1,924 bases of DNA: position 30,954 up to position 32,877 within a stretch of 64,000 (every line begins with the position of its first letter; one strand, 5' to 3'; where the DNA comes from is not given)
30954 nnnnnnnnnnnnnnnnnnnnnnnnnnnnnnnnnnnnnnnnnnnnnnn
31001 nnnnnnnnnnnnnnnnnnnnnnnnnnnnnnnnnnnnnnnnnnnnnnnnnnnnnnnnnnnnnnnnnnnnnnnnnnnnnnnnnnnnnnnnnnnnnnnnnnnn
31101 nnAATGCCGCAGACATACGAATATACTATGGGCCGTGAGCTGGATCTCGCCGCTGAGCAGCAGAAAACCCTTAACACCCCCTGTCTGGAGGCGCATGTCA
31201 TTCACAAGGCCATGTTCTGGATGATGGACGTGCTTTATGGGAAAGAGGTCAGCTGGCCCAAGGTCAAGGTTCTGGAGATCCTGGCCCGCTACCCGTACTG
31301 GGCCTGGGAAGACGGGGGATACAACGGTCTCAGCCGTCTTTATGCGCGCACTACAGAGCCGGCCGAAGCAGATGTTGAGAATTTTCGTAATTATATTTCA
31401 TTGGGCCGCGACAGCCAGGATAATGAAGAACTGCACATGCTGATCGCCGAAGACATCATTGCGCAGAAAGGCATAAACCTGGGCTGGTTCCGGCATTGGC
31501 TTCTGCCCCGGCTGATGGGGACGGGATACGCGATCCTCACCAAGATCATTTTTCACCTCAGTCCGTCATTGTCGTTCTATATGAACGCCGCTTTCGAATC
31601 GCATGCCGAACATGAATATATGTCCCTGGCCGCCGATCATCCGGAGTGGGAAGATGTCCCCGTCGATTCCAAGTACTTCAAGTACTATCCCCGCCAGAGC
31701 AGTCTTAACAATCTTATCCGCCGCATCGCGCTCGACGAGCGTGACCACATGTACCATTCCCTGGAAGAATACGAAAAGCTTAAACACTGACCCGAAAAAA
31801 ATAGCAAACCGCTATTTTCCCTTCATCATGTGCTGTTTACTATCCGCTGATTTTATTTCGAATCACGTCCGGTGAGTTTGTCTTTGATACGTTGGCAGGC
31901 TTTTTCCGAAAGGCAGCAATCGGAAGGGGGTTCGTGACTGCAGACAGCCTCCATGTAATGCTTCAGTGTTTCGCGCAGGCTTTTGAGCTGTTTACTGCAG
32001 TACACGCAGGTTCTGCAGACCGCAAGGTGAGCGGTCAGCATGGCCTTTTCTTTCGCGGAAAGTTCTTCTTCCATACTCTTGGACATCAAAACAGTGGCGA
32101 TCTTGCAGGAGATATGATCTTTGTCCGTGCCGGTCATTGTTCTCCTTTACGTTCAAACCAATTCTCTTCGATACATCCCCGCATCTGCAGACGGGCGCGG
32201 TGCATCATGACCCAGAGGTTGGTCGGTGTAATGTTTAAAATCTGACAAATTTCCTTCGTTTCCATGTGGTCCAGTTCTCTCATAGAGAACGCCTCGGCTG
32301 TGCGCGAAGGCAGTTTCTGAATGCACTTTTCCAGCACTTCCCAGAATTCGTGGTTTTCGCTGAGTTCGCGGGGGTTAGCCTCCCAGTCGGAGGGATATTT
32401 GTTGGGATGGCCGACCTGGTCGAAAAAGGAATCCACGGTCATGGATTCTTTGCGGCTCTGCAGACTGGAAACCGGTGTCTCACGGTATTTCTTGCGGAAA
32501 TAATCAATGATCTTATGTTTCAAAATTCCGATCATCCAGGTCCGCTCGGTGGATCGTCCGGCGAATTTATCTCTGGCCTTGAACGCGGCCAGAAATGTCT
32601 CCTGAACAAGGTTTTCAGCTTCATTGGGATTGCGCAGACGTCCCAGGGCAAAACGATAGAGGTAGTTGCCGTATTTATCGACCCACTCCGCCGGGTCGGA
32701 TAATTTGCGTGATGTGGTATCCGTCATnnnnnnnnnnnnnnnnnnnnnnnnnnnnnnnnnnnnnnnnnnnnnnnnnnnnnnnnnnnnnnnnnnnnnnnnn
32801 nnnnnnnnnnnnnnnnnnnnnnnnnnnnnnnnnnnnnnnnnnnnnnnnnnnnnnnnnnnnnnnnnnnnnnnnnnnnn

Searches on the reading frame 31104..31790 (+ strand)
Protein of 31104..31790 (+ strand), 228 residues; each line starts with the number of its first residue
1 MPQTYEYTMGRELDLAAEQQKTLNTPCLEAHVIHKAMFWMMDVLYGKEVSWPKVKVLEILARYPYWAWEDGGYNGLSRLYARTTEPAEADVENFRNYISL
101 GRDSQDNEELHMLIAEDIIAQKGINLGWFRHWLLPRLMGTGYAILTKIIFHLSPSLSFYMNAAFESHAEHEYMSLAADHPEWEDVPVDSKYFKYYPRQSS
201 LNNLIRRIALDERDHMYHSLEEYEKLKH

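Call 10: search_protein_families(library=pfam, proteins=[window:31104-31790:+], max_evalue=0.1)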
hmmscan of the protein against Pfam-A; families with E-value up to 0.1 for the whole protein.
window:31104-31790:+ (228 aa): 3 families
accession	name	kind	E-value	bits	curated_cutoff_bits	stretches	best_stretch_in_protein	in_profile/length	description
PF01786.24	AOX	-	4.2e-05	23.7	22.7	1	96-216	87-208/216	Alternative oxidase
PF24954.1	DUF7763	-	0.061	14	27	0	162-198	10-44/77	Domain of unknown function (DUF7763)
PF21832.1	DUF6892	-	0.097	13.3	24.6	0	174-221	41-88/136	Family of unknown function (DUF6892)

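Call 40: search_protein_families(library=ncbifam, proteins=[window:31104-31790:+], max_evalue=1)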
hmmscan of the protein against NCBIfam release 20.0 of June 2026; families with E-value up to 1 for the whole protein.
window:31104-31790:+ (228 aa): 0 families

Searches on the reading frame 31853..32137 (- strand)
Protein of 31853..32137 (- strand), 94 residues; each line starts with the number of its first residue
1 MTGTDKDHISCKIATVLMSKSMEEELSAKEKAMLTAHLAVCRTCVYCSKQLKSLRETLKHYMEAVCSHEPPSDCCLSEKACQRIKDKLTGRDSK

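Call 10: search_protein_families(library=pfam, proteins=[window:31853-32137:-], max_evalue=0.1)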
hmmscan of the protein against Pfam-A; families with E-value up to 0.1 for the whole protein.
window:31853-32137:- (94 aa): 3 families
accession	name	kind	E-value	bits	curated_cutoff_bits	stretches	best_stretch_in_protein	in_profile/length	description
PF13490.11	zf-HC2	-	2.7e-06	27.8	22.2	1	11-44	1-34/35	Putative zinc-finger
PF15021.11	SHLD1_C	-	0.0043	17.6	27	1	52-89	10-47/120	Shieldin complex subunit 1, C-terminal domain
PF02627.25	CMD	-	0.085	13.3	23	0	23-49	17-43/84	Carboxymuconolactone decarboxylase family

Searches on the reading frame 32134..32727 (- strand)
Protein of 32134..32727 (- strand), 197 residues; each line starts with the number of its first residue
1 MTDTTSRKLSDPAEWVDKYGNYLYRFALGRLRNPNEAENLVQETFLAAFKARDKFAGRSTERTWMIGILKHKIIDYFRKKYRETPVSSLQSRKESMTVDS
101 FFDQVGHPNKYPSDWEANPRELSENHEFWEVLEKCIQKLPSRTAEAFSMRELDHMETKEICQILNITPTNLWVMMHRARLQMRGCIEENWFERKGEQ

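Call 10: search_protein_families(library=pfam, proteins=[window:32134-32727:-], max_evalue=0.1)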
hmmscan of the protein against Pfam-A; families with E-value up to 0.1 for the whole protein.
window:32134-32727:- (197 aa): 5 families
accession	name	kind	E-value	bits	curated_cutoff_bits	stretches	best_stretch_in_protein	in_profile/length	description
PF04542.20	Sigma70_r2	-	4.3e-16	58.9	24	1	16-82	2-70/71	Sigma-70 region 2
PF08281.18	Sigma70_r4_2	-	5.1e-14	52.1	25.7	1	131-182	3-54/54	Sigma-70, region 4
PF22029.2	PhyR_sigma2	-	0.025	15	27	1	22-65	7-50/55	Sigma2 domain of PhyR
PF04545.22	Sigma70_r4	-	0.027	14.4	24.1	1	135-167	1-33/50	Sigma-70, region 4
PF07766.19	LETM1_RBD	-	0.047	13.7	25.3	1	39-183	44-158/229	LETM1-like, RBD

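Call 11: find_encoding_contigs(protein=window:32134-32727:-, flank=6000, max_places=10)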
Protein window:32134-32727:- (197 aa): 3 contigs read that carry it; 1 place shown.
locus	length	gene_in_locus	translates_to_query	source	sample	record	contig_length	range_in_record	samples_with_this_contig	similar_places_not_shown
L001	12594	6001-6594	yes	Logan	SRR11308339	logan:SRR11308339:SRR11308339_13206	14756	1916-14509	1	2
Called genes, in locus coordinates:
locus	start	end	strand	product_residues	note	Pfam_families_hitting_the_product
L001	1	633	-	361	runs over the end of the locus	PF01743:PolyA_pol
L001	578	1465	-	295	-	PF02899:Phage_int_SAM_1, PF13495:Phage_int_SAM_4 (faint), PF00589:Phage_integrase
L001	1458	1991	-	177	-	-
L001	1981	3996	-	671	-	PF22745:Nlig-Ia, PF01653:DNA_ligase_aden, PF03120:OB_DNA_ligase, PF03119:DNA_ligase_ZBD (weak), PF12826:HHH_2, PF14520:HHH_5 (weak), PF00533:BRCT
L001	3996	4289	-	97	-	PF00708:Acylphosphatase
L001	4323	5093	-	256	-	PF01987:AIM24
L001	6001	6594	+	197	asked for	PF04542:Sigma70_r2, PF08281:Sigma70_r4_2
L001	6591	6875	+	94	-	PF13490:zf-HC2 (weak)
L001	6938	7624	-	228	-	-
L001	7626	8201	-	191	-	PF14512:TM1586_NiRdase (faint), PF00881:Nitroreductase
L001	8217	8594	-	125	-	PF00072:Response_reg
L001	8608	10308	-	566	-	PF02690:Na_Pi_cotrans, PF01895:PhoU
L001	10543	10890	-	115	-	PF07238:PilZ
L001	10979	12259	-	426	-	PF00890:FAD_binding_2, PF01134:GIDA, PF01266:DAO (weak), PF03486:HI0933_like, PF07992:Pyr_redox_2 (weak), PF12831:FAD_oxidored, PF13450:NAD_binding_8 (weak), PF22780:HI0933_like_1st, +2 more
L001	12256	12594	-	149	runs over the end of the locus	PF22817:ApeP-like, PF07977:FabA, PF22818:ApeI-like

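Call 12: find_related_loci(query=window:32134-32727:-, collection=genome_contigs, flank=4000)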
Query window:32134-32727:- (197 aa) in genome_contigs; peptide patterns used: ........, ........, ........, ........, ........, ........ (x = any residue, [..] = any of these).
75 stretches matched a pattern; 37 encode a relative of the query (tblastn E <= 1e-3); 37 distinct loci.
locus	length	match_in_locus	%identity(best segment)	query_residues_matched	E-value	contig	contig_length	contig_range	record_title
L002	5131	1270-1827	75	8-193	3e-100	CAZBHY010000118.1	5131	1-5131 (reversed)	MAG TPA_asm: uncultured Planctomycetales bacterium isolate binchicken_co117_143 genome assembly, contig: NODE_27261_leng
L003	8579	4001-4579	72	2-193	2e-97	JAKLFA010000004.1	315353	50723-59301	MAG: Candidatus Omnitrophota bacterium isolate RA.bin146 RA.bin146_4, whole genome shotgun sequence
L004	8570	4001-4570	56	4-195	3e-77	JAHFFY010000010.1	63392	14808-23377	MAG: Candidatus Omnitrophota bacterium isolate nzgw302 NODE_525_length_63393_cov_3.932593, whole genome shotgun sequence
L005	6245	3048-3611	48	5-194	2e-63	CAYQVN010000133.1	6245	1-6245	MAG TPA_asm: uncultured Nitrospirota bacterium isolate binchicken_co275_510 genome assembly, contig: NODE_22542_length_6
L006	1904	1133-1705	49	3-195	6e-65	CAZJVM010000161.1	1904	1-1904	MAG TPA_asm: uncultured bacterium isolate binchicken_co275_165 genome assembly, contig: NODE_163581_length_1904_cov_14.9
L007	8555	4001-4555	48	5-191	5e-60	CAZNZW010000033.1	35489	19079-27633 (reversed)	MAG TPA_asm: uncultured Desulfobacterales bacterium isolate binchicken_co67_137 genome assembly, contig: NODE_1104_lengt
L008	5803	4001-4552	47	11-196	2e-60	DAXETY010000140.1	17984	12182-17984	MAG TPA_asm: Desulfobacterales bacterium isolate cl_S6C574 S6Ck119_98882, whole genome shotgun sequence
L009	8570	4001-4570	46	8-193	9e-59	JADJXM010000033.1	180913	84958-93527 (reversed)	MAG: Acidobacteria bacterium isolate Kalu_18-Q3-R12-55_MAXAC.123 tig00101151-10-1807830, whole genome shotgun sequence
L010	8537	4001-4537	50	11-191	8e-58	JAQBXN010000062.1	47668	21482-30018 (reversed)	MAG: Planctomycetota bacterium isolate casp150-mb.279 NODE_1934_length_47668_cov_0.370830, whole genome shotgun sequence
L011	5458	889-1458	46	8-193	9e-58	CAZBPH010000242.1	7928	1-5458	MAG TPA_asm: uncultured Heliobacteriaceae bacterium isolate binchicken_co245_98 genome assembly, contig: NODE_11539_leng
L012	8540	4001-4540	48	4-186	2e-56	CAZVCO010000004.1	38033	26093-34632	MAG TPA_asm: uncultured Verrucomicrobiota bacterium isolate binchicken_co405_28 genome assembly, contig: NODE_1466_lengt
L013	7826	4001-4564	46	5-193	3e-56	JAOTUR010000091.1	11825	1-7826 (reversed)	MAG: Candidatus Krumholzibacteriia bacterium isolate 13_May_SF_Bin18 13_May_SF_Bin18_scaffold_4499_c1, whole genome shot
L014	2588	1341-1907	48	11-193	2e-56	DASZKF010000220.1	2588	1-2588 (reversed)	MAG TPA_asm: Pyrinomonadaceae bacterium isolate SMAG_U6648 k141_580881, whole genome shotgun sequence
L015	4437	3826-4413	47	1-196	1e-55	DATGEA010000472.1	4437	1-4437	MAG TPA_asm: Nitrospira sp. isolate SMAG_U9690 k141_352390, whole genome shotgun sequence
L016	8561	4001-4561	47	6-194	2e-55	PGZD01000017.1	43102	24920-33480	MAG: Gammaproteobacteria bacterium HGW-Gammaproteobacteria-3 bjp_ig2158_scaffold_283, whole genome shotgun sequence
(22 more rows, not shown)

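Call 19: find_related_loci(query=window:32134-32727:-, collection=metagenome_contigs, flank=3000)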
Query window:32134-32727:- (197 aa) in metagenome_contigs; peptide patterns used: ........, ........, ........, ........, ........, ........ (x = any residue, [..] = any of these).
177 stretches matched a pattern; 72 encode a relative of the query (tblastn E <= 1e-3); 72 distinct loci.
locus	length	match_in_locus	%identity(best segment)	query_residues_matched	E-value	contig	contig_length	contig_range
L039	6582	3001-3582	77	1-193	1e-104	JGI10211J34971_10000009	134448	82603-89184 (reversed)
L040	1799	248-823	75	2-193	3e-108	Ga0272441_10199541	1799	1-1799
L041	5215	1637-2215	72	2-193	2e-97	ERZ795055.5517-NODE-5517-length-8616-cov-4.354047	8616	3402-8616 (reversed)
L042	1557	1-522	75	20-193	1e-98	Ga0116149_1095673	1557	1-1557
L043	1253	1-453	74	43-193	9e-85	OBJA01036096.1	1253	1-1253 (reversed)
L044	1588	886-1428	52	11-191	6e-65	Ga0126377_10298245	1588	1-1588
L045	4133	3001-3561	49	9-197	4e-62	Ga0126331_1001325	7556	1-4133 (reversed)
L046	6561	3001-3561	48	9-197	4e-62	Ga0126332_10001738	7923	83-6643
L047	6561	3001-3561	49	9-197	4e-62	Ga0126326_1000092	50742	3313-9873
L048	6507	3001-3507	51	11-191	1e-61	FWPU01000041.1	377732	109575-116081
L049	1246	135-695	48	9-197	4e-65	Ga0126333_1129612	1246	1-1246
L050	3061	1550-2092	50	11-193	2e-61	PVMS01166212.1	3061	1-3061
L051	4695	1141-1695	48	5-191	5e-60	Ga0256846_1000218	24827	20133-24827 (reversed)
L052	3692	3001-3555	48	5-191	5e-60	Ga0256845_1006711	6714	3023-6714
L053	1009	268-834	50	11-193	2e-63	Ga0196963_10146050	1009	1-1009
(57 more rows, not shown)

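Call 40: search_protein_families(library=ncbifam, proteins=[L003:3483-3662:-, L003:3349-3462:-, L002:967-1125:-], max_evalue=1)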
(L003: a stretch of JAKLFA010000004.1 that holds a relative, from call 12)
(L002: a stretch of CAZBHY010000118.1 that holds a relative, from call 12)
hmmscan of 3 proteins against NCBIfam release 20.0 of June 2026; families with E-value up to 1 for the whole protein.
L003:3483-3662:- (59 aa): 1 family
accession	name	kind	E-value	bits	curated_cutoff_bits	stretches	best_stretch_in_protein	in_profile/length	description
NF053511.1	tRNA_U34_MnmM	equivalog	0.058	12.9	135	1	14-46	31-63/183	tRNA 5-(aminomethyl)-2-thiouridylate-methyltransferase MnmM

L003:3349-3462:- (37 aa): 0 families

L002:967-1125:- (52 aa): 2 families
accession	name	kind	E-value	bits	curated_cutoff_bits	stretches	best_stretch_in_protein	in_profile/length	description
NF009523.0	PRK12884.1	equivalog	0.038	13.2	269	1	7-38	123-154/279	prenyltransferase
NF058595.1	invert_tail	domain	0.076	13.4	37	1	10-39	53-82/113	lipo-invert putative C-terminal anchoring domain-containing protein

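Call 41: search_protein_families(library=phrogs, proteins=[L003:3483-3662:-, L003:3349-3462:-], max_evalue=1)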
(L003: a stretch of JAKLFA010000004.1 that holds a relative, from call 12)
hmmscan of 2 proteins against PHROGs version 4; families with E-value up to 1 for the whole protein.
L003:3483-3662:- (59 aa): 0 families

L003:3349-3462:- (37 aa): 0 families

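Call 45: find_homologous_proteins(query=window:32134-32727:-, max_evalue=1e-60)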
Query window:32134-32727:- (197 aa): 227 proteins with E <= 1e-60 among 1940 candidates; the best 120 are listed.
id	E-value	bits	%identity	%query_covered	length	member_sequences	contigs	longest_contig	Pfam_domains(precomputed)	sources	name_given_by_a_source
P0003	9.2e-132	455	100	100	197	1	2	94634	PF04542.21,PF08281.19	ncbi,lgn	ncbi:MAG: sigma-70 family RNA polymerase sigma factor [Candidatus Omnitrophota bacterium]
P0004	2.3e-101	356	79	97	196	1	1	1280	PF04542.21,PF08281.19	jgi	jgi:RNA polymerase sigma-70 factor (ECF subfamily)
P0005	1.6e-99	350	77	98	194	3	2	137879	PF04542.21,PF08281.19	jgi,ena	-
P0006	4.4e-97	342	77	96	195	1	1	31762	PF04542.21,PF08281.19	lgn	-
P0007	4.2e-96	339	75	97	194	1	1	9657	PF04542.21,PF08281.19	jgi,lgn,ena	-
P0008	5.5e-95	335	76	94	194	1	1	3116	PF04542.21,PF08281.19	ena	-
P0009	1.1e-94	334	76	95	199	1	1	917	PF04542.21,PF08281.19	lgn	-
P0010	1.4e-94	334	72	96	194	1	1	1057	PF04542.21,PF08281.19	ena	-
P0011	1.1e-93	331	75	94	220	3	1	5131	PF04542.21,PF08281.19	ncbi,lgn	-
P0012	3.9e-92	326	72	97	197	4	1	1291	PF04542.21,PF08281.19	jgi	-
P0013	4.1e-92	326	73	96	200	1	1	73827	PF04542.21,PF08281.19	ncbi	-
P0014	2.2e-91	323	73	94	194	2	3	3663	PF04542.21,PF08281.19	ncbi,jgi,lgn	-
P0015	1.9e-90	320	71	96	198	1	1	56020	PF04542.21,PF08281.19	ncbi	ncbi:MAG: sigma-70 family RNA polymerase sigma factor [Candidatus Omnitrophota bacterium]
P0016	5.3e-90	319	72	94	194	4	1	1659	PF04542.21,PF08281.19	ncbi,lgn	-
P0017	3.0e-87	310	72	93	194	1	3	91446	PF04542.21,PF08281.19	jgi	-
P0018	1.2e-86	308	69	95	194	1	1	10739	PF04542.21,PF08281.19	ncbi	-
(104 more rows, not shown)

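Call 46: find_encoding_contigs(protein=P0006, flank=2500, max_places=1)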
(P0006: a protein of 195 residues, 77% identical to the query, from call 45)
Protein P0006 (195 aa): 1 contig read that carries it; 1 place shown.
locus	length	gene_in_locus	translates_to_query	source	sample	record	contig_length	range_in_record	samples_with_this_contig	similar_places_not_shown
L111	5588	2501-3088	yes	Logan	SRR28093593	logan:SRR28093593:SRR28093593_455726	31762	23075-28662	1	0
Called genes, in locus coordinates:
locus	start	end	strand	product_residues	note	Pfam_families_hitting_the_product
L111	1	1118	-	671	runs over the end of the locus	PF22745:Nlig-Ia, PF01653:DNA_ligase_aden, PF03120:OB_DNA_ligase, PF03119:DNA_ligase_ZBD (weak), PF12826:HHH_2, PF14520:HHH_5 (weak), PF00533:BRCT, PF12738:PTCB-BRCT (weak)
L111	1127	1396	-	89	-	PF00708:Acylphosphatase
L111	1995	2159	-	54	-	-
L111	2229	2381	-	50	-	-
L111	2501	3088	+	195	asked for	PF04542:Sigma70_r2, PF08281:Sigma70_r4_2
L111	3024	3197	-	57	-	-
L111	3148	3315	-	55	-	-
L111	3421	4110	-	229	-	-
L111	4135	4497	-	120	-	PF00072:Response_reg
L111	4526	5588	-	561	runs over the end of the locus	PF02690:Na_Pi_cotrans, PF01895:PhoU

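Call 47: find_encoding_contigs(protein=P0004, flank=2500, max_places=1)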
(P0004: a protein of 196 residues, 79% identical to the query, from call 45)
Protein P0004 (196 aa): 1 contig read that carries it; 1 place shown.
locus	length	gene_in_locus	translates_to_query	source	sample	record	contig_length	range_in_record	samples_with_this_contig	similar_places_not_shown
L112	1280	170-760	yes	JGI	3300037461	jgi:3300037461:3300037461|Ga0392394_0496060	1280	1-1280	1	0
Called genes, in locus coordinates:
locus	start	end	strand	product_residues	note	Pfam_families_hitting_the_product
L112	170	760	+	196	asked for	PF04542:Sigma70_r2, PF08281:Sigma70_r4_2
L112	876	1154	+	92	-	PF13490:zf-HC2 (faint)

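Call 48: find_encoding_contigs(protein=P0013, flank=2500, max_places=1)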
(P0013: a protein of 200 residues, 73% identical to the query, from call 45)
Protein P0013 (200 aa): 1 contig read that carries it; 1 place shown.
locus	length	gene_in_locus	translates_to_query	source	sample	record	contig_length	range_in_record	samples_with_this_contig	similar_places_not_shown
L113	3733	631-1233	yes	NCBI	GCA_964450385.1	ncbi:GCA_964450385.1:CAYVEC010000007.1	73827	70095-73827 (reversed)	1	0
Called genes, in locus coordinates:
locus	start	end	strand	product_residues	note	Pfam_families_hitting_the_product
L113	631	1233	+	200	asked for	PF04542:Sigma70_r2, PF08281:Sigma70_r4_2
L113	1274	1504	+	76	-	-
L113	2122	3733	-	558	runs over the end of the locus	PF02690:Na_Pi_cotrans, PF01895:PhoU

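Call 49: find_encoding_contigs(protein=P0007, flank=2500, max_places=1)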
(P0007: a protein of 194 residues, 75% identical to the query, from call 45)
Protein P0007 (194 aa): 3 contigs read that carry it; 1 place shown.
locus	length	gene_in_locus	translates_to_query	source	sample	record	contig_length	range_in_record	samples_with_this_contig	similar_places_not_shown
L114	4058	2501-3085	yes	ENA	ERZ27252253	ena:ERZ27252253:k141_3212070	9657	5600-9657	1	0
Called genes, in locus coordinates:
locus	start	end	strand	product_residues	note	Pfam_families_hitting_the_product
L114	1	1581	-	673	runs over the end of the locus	PF22745:Nlig-Ia, PF01653:DNA_ligase_aden, PF03120:OB_DNA_ligase, PF03119:DNA_ligase_ZBD (weak), PF14520:HHH_5 (faint), PF12826:HHH_2, PF00533:BRCT, PF12738:PTCB-BRCT (weak)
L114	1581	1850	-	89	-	PF00708:Acylphosphatase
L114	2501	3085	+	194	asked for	PF04542:Sigma70_r2, PF08281:Sigma70_r4_2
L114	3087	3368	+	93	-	PF13490:zf-HC2 (faint)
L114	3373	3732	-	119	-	PF00072:Response_reg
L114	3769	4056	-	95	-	PF01895:PhoU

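Call 55: find_encoding_contigs(protein=P0008, flank=2500, max_places=1)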
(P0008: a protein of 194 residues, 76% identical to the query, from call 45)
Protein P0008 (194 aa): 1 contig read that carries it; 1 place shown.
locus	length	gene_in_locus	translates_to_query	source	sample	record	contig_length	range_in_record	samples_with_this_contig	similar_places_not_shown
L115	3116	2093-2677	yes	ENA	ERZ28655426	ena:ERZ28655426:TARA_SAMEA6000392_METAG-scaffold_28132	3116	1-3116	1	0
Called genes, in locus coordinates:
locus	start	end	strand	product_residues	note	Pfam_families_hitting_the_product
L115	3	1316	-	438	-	?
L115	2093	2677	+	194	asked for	PF04542:Sigma70_r2, PF08281:Sigma70_r4_2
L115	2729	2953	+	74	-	-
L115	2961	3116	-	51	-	?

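Call 56: find_encoding_contigs(protein=P0015, flank=2500, max_places=1)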
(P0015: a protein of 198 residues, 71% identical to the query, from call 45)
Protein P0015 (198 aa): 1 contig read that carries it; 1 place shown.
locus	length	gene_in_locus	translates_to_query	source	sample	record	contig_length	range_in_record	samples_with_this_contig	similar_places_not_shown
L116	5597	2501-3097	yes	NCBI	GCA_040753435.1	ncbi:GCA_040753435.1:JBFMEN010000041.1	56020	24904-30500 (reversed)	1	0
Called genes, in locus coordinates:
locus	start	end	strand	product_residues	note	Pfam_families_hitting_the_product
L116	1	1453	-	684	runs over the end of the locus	PF22745:Nlig-Ia, PF01653:DNA_ligase_aden, PF03120:OB_DNA_ligase, PF03119:DNA_ligase_ZBD, PF14520:HHH_5 (faint), PF12826:HHH_2, PF00533:BRCT, PF12738:PTCB-BRCT (weak)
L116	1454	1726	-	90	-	PF00708:Acylphosphatase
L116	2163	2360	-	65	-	-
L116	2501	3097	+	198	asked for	PF04542:Sigma70_r2, PF08281:Sigma70_r4_2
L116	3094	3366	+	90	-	PF13490:zf-HC2 (weak)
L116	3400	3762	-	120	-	PF00072:Response_reg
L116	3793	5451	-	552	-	PF02690:Na_Pi_cotrans, PF01895:PhoU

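Call 57: find_encoding_contigs(protein=P0017, flank=2500, max_places=1)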
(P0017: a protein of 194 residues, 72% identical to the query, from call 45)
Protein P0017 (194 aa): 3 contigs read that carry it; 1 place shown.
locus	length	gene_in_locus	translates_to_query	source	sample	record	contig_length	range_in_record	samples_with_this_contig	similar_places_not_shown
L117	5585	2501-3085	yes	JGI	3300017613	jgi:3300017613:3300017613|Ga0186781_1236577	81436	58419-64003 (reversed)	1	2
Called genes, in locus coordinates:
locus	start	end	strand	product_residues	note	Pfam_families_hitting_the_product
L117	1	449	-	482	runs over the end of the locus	PF00890:FAD_binding_2 (weak), PF01134:GIDA (weak), PF07992:Pyr_redox_2, PF12831:FAD_oxidored, PF13450:NAD_binding_8 (weak), PF13738:Pyr_redox_3, PF00070:Pyr_redox, PF02852:Pyr_redox_dim, +2 more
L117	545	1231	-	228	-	PF09335:VTT_dom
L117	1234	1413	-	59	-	-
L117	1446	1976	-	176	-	PF02627:CMD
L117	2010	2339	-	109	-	-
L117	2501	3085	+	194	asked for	PF04542:Sigma70_r2, PF08281:Sigma70_r4_2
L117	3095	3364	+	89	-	-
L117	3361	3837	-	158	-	PF00994:MoCF_biosynth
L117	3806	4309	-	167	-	PF03473:MOSC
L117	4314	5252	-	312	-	PF04055:Radical_SAM, PF13353:Fer4_12, PF06463:Mob_synth_C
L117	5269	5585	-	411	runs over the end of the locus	PF03453:MoeA_N, PF00994:MoCF_biosynth, PF03454:MoeA_C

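Call 58: find_encoding_contigs(protein=P0014, flank=2500, max_places=1)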
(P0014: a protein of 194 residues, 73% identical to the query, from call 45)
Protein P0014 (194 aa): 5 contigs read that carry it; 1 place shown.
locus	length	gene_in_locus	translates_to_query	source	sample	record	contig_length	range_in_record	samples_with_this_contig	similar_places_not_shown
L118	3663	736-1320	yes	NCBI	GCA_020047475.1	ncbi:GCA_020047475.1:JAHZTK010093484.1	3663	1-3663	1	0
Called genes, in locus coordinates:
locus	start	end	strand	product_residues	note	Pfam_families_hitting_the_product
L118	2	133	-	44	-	?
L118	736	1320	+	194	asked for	PF04542:Sigma70_r2, PF08281:Sigma70_r4_2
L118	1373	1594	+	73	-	-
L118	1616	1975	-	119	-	PF00072:Response_reg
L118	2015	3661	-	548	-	?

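Call 59: find_encoding_contigs(protein=P0018, flank=2500, max_places=1)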
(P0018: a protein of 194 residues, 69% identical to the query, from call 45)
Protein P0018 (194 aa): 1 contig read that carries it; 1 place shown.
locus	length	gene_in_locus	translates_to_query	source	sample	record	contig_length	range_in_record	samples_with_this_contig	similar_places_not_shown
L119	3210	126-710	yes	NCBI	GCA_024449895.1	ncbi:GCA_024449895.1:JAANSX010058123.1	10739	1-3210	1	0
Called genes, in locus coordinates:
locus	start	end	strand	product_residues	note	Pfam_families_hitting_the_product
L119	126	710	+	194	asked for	PF04542:Sigma70_r2, PF08281:Sigma70_r4_2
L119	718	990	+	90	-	-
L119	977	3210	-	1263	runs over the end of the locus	-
